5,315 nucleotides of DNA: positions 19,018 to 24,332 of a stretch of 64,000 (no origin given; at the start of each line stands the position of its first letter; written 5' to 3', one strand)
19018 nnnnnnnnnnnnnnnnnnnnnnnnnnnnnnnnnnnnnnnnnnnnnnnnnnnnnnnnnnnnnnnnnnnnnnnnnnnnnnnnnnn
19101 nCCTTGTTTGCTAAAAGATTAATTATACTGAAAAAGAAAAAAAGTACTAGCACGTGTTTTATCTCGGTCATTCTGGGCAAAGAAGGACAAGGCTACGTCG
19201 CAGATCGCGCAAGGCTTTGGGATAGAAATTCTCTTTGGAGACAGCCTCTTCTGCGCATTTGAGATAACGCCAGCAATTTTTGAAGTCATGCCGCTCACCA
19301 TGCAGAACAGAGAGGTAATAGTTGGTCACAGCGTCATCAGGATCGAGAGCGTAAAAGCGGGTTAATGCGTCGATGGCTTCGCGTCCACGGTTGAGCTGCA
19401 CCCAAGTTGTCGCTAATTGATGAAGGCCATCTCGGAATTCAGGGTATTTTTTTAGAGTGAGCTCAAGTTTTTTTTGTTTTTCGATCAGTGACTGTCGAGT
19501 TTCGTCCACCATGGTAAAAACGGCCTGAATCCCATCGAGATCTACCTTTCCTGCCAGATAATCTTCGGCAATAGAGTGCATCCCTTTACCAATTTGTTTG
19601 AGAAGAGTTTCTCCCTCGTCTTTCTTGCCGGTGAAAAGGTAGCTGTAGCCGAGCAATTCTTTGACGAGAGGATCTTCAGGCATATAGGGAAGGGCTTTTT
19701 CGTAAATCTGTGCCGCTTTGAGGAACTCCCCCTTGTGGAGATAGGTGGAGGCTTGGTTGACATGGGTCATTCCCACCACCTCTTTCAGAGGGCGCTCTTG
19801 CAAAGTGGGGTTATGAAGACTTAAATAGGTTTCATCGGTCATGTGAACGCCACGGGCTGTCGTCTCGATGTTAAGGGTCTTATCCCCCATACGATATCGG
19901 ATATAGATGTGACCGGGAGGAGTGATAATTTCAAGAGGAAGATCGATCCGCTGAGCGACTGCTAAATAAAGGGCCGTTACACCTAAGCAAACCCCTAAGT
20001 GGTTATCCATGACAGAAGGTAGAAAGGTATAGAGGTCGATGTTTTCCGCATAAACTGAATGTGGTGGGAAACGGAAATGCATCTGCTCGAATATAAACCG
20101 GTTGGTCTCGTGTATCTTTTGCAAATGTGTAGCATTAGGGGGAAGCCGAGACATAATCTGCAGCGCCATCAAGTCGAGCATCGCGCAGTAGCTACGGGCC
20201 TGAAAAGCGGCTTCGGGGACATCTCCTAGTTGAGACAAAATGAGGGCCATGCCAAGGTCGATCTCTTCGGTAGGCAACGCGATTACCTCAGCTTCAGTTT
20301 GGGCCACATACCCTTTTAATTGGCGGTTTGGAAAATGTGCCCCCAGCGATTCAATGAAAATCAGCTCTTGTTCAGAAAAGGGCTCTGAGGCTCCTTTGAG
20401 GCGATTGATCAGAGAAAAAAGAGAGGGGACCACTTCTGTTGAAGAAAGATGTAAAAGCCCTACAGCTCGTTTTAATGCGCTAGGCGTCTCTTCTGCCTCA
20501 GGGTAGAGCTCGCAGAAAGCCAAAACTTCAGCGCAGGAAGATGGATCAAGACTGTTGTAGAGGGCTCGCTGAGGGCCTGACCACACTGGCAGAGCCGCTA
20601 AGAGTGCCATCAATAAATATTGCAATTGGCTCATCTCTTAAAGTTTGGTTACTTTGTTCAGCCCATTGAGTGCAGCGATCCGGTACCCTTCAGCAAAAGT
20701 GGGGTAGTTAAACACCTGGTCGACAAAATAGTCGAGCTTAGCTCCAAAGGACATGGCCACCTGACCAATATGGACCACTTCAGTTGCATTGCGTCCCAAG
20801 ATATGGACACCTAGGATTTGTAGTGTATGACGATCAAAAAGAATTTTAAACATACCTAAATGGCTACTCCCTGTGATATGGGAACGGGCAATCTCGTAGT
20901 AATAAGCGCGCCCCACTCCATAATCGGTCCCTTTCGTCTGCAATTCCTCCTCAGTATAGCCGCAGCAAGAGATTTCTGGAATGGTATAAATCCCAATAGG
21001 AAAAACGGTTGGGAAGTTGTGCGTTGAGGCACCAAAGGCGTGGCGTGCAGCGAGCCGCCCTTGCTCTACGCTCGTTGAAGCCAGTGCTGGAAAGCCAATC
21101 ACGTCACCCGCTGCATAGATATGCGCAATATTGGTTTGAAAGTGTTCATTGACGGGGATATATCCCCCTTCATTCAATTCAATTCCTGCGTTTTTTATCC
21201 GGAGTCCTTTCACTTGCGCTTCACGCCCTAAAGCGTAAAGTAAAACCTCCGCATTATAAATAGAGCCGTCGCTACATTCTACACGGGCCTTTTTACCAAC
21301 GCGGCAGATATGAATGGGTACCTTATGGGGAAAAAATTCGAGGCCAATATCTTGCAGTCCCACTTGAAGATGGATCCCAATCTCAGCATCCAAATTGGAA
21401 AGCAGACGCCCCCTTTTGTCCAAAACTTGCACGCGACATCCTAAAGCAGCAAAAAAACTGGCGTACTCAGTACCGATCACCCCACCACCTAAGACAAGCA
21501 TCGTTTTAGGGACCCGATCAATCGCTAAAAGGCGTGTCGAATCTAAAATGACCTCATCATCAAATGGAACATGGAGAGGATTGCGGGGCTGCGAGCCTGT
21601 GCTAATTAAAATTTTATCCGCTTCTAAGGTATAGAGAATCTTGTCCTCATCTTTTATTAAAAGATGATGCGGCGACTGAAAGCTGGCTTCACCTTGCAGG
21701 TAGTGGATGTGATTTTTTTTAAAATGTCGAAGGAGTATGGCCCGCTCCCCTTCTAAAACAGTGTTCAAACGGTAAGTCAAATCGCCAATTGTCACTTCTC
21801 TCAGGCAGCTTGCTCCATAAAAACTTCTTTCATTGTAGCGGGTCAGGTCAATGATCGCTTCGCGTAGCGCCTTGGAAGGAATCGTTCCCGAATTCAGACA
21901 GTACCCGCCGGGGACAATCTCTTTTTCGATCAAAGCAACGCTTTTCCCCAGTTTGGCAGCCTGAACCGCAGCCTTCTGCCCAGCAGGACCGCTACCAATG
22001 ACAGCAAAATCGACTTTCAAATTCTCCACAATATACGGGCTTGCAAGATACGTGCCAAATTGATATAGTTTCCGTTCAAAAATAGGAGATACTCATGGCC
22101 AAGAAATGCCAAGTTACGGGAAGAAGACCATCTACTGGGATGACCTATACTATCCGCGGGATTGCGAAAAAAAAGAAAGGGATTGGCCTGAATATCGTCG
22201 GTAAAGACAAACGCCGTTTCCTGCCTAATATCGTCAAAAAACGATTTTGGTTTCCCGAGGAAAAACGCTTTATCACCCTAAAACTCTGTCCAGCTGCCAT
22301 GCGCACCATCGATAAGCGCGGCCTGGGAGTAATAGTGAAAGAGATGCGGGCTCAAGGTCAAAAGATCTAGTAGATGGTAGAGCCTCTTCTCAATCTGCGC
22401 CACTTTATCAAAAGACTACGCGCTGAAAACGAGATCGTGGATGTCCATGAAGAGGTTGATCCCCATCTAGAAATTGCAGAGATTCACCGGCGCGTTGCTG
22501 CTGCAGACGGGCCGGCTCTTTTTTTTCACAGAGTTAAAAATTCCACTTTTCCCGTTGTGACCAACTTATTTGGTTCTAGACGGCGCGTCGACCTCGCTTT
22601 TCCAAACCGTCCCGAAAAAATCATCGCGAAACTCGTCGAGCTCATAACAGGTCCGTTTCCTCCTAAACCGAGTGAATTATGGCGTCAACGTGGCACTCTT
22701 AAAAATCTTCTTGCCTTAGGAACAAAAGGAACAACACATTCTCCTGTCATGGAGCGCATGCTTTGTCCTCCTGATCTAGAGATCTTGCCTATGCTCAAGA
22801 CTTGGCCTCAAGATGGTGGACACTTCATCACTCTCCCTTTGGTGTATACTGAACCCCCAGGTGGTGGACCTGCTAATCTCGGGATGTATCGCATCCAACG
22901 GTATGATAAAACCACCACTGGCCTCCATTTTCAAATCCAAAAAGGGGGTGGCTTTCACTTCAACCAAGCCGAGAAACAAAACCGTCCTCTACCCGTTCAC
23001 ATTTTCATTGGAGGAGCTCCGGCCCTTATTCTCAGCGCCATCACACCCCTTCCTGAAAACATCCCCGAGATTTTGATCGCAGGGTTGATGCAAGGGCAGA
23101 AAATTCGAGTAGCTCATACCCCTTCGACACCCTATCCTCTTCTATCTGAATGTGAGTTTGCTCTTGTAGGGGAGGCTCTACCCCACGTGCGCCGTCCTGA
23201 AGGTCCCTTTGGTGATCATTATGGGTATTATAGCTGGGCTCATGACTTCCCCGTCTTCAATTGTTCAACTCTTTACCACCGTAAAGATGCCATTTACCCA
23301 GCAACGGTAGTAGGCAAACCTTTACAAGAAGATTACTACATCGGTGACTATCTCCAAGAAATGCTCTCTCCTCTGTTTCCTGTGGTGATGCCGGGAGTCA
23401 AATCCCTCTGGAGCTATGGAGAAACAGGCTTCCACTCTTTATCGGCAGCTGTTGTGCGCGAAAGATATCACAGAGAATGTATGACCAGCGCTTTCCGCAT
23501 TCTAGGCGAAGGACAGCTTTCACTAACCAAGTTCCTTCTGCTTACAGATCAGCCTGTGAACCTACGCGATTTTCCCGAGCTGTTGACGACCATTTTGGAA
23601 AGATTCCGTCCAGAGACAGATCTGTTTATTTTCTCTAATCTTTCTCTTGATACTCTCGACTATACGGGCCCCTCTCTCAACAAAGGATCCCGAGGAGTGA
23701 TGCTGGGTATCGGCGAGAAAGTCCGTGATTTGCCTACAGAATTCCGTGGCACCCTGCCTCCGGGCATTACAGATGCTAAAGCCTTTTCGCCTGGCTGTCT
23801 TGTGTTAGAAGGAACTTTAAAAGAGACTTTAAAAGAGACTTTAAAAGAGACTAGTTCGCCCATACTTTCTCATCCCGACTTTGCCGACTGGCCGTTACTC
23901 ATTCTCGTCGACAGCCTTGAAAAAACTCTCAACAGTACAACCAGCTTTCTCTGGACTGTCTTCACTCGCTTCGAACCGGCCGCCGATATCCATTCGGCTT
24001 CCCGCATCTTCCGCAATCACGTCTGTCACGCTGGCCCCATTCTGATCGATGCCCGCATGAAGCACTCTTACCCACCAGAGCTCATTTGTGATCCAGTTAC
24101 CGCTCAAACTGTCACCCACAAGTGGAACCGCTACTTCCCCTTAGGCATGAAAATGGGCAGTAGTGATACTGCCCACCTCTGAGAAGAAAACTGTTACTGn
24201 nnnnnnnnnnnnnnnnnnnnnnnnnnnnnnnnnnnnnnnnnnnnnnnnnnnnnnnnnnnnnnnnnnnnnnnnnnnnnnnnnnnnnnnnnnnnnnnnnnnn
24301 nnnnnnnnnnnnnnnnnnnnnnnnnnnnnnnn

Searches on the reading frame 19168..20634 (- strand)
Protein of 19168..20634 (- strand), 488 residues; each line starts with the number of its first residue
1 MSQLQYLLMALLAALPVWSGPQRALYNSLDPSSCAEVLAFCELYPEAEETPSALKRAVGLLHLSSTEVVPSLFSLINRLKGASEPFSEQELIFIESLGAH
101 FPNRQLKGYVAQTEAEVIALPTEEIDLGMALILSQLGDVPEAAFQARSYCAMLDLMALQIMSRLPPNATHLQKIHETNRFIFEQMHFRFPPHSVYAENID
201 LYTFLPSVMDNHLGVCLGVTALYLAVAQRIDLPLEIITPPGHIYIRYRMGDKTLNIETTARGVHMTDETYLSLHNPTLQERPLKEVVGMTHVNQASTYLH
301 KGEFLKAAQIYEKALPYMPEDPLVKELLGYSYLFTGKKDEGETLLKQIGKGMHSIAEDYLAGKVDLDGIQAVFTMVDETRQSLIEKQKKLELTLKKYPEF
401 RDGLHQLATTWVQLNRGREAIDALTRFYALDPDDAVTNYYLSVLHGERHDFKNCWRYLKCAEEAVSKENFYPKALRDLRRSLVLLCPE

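Call 3: search_protein_families(library=pfam, proteins=[window:19168-20634:-], max_evalue=0.01)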
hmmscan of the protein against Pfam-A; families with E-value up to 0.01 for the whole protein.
window:19168-20634:- (488 aa): 10 families
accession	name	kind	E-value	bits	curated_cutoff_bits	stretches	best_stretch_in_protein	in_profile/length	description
PF13369.12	Transglut_core2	-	1.6e-12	47.6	23.5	1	148-278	2-130/155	Transglutaminase-like superfamily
PF07719.23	TPR_2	-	1.6e-07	31.3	27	0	291-315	4-28/34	Tetratricopeptide repeat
PF14559.12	TPR_19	-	3.8e-07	30.8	25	1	299-349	2-52/68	Tetratricopeptide repeat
PF13176.12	TPR_7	-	8.8e-05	22.7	27.9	0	291-322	2-32/36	Tetratricopeptide repeat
PF13181.12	TPR_8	-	0.00016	22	25.7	0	292-315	5-28/34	Tetratricopeptide repeat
PF00515.34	TPR_1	-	0.0012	19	27.8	0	291-315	4-28/34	Tetratricopeptide repeat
PF13428.12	TPR_14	-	0.0014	19.5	23.5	0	406-437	6-37/44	Tetratricopeptide repeat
PF13432.12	TPR_16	-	0.0021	18.9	32.7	0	294-333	3-42/65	Tetratricopeptide repeat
PF12895.13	ANAPC3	-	0.0027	18.4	27.2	0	295-347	30-81/82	Anaphase-promoting complex, cyclosome, subunit 3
PF13424.12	TPR_12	-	0.0082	16.7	30.1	0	290-315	5-30/77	Tetratricopeptide repeat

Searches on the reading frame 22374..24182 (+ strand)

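Call 38: search_protein_families(library=pfam, proteins=[window:22374-24182:+], max_evalue=0.00001)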
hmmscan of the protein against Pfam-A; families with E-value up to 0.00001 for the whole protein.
window:22374-24182:+ (602 aa): 3 families
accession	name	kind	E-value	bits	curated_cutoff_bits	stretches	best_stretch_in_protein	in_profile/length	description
PF01977.22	UbiD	-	1.1e-64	217.8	23.3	1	124-316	9-206/206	3-octaprenyl-4-hydroxybenzoate carboxy-lyase Rift-related domain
PF20696.2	UbiD_C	-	2e-29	102.6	24.2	1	322-442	2-124/127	3-octaprenyl-4-hydroxybenzoate carboxy-lyase C-terminal domain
PF20695.2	UbiD_N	-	2.6e-26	92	24.3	1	12-90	1-77/78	3-octaprenyl-4-hydroxybenzoate carboxy-lyase N-terminal domain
